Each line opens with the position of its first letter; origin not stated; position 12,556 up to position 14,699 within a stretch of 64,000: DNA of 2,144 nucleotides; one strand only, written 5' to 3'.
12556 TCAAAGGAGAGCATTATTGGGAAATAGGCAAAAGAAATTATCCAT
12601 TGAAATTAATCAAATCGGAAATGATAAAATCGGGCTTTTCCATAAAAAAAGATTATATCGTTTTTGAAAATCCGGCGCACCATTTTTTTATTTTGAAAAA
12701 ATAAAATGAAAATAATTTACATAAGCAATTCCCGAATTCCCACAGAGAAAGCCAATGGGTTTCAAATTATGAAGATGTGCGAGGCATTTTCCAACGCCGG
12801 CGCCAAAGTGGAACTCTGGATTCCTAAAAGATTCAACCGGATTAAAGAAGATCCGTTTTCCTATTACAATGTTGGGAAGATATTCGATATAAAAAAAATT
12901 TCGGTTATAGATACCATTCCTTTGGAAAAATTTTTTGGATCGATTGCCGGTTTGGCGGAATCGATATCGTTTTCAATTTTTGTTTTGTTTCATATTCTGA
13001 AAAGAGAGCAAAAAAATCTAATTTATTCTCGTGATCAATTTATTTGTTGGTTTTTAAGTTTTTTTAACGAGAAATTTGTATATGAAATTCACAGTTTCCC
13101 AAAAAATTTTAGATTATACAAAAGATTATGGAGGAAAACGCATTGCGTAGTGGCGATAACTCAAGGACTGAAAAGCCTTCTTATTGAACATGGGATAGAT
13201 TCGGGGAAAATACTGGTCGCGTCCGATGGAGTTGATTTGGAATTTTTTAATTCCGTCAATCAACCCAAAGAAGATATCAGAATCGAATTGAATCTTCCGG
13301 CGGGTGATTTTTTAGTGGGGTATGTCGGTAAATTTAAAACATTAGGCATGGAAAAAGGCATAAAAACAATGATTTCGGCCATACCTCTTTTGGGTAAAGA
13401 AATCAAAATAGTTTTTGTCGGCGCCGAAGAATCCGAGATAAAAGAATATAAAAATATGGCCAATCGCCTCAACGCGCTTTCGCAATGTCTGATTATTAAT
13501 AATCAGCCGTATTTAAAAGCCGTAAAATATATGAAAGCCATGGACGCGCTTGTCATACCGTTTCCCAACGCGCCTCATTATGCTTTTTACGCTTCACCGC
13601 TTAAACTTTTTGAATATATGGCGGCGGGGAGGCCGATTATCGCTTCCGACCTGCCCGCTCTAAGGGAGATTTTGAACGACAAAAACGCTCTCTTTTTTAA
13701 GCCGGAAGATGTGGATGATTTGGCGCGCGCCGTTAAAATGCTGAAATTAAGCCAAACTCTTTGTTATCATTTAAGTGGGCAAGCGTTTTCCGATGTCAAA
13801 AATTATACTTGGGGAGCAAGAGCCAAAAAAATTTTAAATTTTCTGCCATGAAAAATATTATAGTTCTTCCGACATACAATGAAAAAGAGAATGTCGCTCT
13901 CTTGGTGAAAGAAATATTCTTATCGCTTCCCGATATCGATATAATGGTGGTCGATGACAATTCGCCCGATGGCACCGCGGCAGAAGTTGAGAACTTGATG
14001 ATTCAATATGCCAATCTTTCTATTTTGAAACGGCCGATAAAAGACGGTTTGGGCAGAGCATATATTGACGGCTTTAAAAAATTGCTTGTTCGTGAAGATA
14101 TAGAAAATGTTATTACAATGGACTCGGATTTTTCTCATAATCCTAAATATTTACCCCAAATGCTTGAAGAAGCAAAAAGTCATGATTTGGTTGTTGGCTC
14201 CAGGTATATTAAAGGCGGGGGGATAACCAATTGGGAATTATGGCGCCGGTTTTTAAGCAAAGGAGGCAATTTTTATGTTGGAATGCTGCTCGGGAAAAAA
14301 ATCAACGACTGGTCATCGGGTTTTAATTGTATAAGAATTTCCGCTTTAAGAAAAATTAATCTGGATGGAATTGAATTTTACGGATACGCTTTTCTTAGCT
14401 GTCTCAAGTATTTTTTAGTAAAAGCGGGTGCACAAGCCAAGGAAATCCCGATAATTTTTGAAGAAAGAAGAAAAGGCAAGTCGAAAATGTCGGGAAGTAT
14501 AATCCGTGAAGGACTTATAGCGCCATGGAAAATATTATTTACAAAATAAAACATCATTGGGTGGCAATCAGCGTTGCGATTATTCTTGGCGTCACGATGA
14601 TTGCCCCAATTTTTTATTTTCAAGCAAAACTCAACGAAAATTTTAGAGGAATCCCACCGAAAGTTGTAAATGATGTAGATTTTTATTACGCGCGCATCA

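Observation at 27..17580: Three GT2 lipid-sugar synthase plus GT-C membrane transferase pairs with seven methyltransferases: an ArnC/ArnT- or Ppm/PMT-like extracytoplasmic glycosylation system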

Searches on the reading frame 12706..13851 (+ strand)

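Call 5: search_protein_families(library=pfam, proteins=[window:12706-13851:+], max_evalue=0.01)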
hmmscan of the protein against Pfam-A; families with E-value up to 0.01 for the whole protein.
window:12706-13851:+ (381 aa): 4 families
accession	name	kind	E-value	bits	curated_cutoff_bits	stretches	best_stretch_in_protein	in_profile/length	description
PF00534.26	Glycos_transf_1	-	4.4e-19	69.1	26.4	1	188-353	2-162/172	Glycosyl transferases group 1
PF13692.12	Glyco_trans_1_4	-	7.4e-19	68.8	27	1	203-345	3-138/142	Glycosyl transferases group 1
PF13439.12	Glyco_transf_4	-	4.7e-07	30.4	28.5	1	22-179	9-169/170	Glycosyltransferase Family 4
PF13524.12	Glyco_trans_1_2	-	1.9e-06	28.3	25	1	272-377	37-143/144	Glycosyl transferase-like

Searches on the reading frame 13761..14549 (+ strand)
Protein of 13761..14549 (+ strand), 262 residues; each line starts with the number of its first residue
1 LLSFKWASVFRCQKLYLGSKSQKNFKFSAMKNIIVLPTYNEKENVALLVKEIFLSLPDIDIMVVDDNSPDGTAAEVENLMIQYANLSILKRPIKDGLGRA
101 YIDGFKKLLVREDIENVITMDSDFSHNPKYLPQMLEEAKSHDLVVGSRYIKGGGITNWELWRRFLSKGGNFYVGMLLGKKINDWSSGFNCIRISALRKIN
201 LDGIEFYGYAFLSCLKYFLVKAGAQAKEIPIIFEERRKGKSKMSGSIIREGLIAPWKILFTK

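Call 5: search_protein_families(library=pfam, proteins=[window:13761-14549:+], max_evalue=0.01)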
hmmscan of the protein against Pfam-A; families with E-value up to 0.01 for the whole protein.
window:13761-14549:+ (262 aa): 1 family
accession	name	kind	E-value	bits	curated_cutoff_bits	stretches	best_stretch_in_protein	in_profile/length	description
PF00535.33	Glycos_transf_2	-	1.1e-24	87.7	23.3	1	34-198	2-166/168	Glycosyl transferase family 2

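Call 9: search_protein_families(library=ncbifam, proteins=[window:13761-14549:+], max_evalue=0.01)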
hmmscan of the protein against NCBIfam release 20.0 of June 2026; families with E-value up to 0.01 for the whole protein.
window:13761-14549:+ (262 aa): 13 families
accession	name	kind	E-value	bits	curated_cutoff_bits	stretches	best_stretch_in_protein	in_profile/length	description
TIGR04182.1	glyco_TIGR04182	equivalog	8.4e-12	45.1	325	1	33-243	3-201/293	S-layer glycoprotein N-glycosyltransferase AglJ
NF058614.1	PPMAGASynPpgS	equivalog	2e-08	33.9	370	1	34-152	4-117/226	polyprenyl-phospho-N-acetylgalactosaminyl synthase PpgS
TIGR03937.1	PgaC_IcaA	equivalog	5.9e-08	32.1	422.3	1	21-138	35-150/407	poly-beta-1,6-N-acetyl-D-glucosamine synthase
NF007986.1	PRK10714.1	equivalog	5.9e-08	32.1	529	1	31-244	7-211/316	undecaprenyl-phosphate 4-deoxy-4-formamido-L-arabinose transferase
NF047588.1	GlcsyltransPgfSStrep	equivalog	6.5e-07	28.9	500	1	30-199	1-167/308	glycosyltransferase PgfS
TIGR03469.1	HpnB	hypoth_equivalog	1.1e-05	24.6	379.25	1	2-158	15-180/386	hopene-associated glycosyltransferase HpnB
NF041391.1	DPhHxTase_Halo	equivalog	2.3e-05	23.5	375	1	38-242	3-191/213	dolichyl-phosphate hexose transferase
NF045692.1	OglycostaseCruG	equivalog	9.4e-05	21.5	600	1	31-144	42-160/386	2'-O-glycosyltransferase CruG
TIGR01556.1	rhamnosyltran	subfamily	0.00024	20.4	200.55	1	50-136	11-96/281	rhamnosyltransferase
TIGR04283.1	glyco_like_mftF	equivalog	0.00048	19.8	182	1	34-82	3-52/221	TIGR04283 family arsenosugar biosynthesis glycosyltransferase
NF053846.1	glyco_with_XrtP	equivalog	0.0015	17.3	520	1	13-106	24-120/440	XrtP-associated glycosyltransferase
NF041875.1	EPS_EpsD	equivalog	0.0016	17.9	370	1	34-137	3-103/325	exopolysaccharide biosynthesis glycosyltransferase EpsD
NF010496.0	PRK13915.1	equivalog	0.0043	16.2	262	1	33-78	34-83/307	glucosyl-3-phosphoglycerate synthase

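Call 15: search_solved_structures(query=window:13848-14549:+, max_evalue=0.001)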
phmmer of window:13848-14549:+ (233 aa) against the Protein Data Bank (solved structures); distinct sequences matched with E-value up to 0.001: 5.
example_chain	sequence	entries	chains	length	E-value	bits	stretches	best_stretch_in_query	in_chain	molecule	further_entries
5mlz_A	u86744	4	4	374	2.9e-32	115.4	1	1-223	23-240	Dolichol monophosphate mannose synthase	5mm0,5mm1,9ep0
9hwj_A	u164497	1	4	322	2.6e-06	30.5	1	4-215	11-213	Undecaprenyl-phosphate 4-deoxy-4-formamido-L-arabinose transferase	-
9bhc_C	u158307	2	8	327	6.2e-06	29.2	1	4-215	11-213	Undecaprenyl-phosphate 4-deoxy-4-formamido-L-arabinose transferase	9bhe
8vxh_A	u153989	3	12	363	8.4e-06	28.8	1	4-215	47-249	Undecaprenyl-phosphate 4-deoxy-4-formamido-L-arabinose transferase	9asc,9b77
3bcv_A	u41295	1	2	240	0.00043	23.2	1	4-76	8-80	Putative glycosyltransferase protein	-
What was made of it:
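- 13848..14549 (+): GT2b: DPM1-like polyprenyl-phosphate hexose (probably mannose) synthase, 233 aa, without TM helices. PfDPMS 5mlz E 2.9e-32 over residues 1-223 (call 15).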

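Call 67: search_solved_structures(query=window:13848-14549:+, max_evalue=1e-10, show_alignments=1)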
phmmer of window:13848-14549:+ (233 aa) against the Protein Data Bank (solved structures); distinct sequences matched with E-value up to 1e-10: 1.
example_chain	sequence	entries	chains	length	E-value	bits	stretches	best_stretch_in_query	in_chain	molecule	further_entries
5mlz_A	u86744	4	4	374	2.9e-32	115.4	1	1-223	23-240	Dolichol monophosphate mannose synthase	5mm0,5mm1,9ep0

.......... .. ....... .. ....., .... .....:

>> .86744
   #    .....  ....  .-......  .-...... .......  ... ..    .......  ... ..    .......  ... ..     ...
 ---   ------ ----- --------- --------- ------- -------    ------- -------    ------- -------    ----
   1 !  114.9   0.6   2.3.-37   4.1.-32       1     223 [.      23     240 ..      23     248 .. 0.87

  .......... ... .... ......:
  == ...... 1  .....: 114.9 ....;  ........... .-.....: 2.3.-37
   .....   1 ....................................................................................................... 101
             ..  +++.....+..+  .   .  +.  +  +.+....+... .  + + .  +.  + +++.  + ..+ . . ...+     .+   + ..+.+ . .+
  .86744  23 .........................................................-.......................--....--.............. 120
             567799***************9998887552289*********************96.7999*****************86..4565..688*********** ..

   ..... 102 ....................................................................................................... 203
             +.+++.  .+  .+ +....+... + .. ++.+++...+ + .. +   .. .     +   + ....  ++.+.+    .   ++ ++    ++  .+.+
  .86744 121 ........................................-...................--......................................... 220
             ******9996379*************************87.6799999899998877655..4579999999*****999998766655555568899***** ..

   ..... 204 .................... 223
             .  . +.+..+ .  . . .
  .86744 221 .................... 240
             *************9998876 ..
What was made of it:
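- GT2b is DPM1-like (calls 15, 67). GT2b keeps every Dol-P phosphate ligand of PfDPMS (call 67).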
